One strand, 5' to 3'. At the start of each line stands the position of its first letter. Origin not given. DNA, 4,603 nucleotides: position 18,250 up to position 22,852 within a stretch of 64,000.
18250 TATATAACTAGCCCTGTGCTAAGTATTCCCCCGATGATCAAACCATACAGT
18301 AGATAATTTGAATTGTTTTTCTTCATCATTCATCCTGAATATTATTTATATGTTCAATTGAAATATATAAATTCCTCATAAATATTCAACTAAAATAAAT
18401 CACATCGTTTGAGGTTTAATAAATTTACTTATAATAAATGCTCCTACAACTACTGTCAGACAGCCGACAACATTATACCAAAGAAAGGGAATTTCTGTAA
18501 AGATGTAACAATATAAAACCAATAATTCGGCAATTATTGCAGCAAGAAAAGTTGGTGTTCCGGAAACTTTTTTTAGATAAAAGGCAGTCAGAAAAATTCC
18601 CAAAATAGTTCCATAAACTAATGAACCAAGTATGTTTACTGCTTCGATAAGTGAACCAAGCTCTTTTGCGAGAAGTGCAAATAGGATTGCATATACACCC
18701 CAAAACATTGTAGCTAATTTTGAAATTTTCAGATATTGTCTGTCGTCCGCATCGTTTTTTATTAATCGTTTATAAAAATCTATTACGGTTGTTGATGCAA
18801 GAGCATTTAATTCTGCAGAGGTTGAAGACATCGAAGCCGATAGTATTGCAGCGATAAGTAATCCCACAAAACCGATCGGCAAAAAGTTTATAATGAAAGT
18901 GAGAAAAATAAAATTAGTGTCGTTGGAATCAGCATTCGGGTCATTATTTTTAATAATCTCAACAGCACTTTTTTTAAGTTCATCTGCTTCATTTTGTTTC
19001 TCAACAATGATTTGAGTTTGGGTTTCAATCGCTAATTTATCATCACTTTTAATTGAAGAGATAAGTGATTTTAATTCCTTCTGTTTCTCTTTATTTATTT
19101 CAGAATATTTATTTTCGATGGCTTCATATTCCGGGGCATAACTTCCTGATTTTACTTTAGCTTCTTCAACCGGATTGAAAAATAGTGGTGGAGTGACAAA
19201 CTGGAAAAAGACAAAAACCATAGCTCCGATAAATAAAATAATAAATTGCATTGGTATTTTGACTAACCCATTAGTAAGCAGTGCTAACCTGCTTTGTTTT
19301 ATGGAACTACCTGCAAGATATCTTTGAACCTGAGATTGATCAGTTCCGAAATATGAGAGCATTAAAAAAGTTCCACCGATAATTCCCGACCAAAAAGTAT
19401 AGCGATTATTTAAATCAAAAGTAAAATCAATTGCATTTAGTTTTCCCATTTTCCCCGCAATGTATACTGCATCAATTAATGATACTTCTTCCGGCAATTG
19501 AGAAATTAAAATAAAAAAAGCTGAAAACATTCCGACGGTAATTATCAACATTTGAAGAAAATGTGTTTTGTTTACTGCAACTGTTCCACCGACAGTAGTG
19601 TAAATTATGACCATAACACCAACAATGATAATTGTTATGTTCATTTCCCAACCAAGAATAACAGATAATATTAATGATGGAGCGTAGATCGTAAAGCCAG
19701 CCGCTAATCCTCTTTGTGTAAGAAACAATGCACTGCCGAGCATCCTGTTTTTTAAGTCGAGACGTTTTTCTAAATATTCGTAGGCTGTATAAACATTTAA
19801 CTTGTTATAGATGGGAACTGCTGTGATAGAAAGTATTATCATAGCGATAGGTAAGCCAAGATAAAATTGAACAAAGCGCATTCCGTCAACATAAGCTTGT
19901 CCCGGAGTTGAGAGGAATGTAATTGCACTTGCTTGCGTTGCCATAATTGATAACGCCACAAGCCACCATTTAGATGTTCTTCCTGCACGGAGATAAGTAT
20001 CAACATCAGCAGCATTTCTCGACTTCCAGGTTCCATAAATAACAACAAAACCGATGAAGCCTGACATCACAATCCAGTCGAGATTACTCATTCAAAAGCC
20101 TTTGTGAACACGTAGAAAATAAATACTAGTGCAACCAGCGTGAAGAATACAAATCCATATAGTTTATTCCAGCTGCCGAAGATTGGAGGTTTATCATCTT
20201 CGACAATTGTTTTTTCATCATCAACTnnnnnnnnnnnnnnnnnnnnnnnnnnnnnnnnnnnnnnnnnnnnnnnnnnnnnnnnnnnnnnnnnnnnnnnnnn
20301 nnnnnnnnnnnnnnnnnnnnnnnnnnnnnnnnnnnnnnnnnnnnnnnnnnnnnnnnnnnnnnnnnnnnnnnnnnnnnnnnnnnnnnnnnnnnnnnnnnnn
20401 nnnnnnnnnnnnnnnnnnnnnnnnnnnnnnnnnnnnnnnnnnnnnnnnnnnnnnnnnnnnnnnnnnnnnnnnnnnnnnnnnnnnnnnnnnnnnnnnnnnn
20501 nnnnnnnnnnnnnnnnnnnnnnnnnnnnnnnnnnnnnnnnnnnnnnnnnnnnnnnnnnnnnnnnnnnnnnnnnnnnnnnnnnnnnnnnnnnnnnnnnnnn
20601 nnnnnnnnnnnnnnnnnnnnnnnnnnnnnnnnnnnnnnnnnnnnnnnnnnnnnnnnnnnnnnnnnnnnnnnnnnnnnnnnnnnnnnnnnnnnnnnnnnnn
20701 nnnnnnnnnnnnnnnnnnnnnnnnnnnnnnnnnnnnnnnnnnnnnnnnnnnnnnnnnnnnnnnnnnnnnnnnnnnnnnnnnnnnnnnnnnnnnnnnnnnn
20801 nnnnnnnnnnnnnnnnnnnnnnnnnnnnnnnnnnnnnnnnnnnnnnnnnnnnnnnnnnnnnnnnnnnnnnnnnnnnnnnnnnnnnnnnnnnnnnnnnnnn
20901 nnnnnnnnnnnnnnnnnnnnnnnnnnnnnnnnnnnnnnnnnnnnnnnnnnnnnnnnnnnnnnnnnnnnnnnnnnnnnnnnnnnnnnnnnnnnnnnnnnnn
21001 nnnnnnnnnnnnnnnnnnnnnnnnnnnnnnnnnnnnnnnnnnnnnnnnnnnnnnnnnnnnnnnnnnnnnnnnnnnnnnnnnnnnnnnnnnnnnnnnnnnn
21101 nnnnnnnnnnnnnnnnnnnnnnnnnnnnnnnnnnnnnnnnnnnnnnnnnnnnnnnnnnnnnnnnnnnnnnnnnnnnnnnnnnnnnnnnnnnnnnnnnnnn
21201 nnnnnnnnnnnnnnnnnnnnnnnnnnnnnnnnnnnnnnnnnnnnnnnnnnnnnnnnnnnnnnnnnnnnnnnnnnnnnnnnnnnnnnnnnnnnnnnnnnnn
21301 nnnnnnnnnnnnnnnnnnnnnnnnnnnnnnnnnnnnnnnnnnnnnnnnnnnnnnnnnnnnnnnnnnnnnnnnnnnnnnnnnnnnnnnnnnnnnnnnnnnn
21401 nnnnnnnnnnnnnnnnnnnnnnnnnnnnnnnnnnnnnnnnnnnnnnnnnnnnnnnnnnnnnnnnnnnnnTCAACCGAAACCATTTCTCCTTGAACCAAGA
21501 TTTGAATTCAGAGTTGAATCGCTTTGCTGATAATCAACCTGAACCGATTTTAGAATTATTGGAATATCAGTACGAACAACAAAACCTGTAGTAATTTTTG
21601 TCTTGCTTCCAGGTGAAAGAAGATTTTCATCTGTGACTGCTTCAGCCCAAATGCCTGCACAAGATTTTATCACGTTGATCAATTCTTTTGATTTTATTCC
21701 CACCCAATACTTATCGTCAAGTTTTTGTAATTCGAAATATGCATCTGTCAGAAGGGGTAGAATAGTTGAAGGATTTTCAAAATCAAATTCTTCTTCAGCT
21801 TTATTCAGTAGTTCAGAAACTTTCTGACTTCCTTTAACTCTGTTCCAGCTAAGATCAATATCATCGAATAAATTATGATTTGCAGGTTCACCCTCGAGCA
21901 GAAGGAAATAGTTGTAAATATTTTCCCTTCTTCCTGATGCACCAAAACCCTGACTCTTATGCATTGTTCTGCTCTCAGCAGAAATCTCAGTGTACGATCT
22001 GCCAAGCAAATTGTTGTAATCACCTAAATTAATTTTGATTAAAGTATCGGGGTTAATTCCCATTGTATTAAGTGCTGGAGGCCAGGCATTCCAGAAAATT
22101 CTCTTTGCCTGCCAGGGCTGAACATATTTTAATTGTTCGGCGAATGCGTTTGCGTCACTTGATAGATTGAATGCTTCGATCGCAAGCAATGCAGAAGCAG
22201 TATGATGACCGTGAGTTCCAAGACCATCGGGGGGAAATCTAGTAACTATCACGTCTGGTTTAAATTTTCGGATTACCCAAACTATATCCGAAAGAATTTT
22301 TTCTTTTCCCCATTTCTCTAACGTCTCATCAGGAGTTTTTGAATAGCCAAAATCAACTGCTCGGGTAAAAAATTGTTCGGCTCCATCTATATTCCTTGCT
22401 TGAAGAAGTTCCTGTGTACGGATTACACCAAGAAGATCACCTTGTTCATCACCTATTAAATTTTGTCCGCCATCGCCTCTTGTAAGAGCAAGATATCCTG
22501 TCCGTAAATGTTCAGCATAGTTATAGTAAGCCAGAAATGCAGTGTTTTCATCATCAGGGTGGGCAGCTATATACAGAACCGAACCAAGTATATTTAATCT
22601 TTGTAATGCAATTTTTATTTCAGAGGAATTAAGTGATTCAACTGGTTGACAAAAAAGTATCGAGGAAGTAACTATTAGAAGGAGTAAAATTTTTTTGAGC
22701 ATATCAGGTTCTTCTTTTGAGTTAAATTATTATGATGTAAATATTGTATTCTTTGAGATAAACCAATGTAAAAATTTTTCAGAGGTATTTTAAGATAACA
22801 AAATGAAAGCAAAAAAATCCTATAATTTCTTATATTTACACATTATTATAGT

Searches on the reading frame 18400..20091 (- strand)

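Call 79: search_protein_families(library=pfam, proteins=[window:18400-20091:-], max_evalue=0.00001)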
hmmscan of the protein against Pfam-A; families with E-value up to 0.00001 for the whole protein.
window:18400-20091:- (563 aa): 1 family
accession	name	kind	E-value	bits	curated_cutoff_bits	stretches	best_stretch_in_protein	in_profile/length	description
PF00474.23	SSF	-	7.4e-36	124.3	22.8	2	33-296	1-258/406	Sodium:solute symporter family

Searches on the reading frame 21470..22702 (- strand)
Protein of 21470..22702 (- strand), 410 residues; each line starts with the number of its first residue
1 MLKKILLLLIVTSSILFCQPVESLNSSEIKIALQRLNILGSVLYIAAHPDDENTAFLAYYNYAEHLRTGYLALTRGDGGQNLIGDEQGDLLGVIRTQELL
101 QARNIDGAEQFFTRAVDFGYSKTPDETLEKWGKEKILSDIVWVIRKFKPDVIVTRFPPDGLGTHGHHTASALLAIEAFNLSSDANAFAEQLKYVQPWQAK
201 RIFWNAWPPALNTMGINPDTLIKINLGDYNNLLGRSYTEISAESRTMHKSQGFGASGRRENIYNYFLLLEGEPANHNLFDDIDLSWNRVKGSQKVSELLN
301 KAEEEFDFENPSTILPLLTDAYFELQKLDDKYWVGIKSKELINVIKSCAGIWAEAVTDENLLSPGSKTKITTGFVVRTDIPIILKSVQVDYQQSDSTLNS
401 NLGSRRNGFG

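Call 79: search_protein_families(library=pfam, proteins=[window:21470-22702:-], max_evalue=0.00001)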
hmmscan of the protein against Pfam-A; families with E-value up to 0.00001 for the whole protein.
window:21470-22702:- (410 aa): 1 family
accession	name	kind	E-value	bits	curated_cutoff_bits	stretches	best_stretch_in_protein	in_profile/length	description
PF02585.22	PIG-L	-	1e-17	65.2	28.2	1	43-177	1-128/129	GlcNAc-PI de-N-acetylase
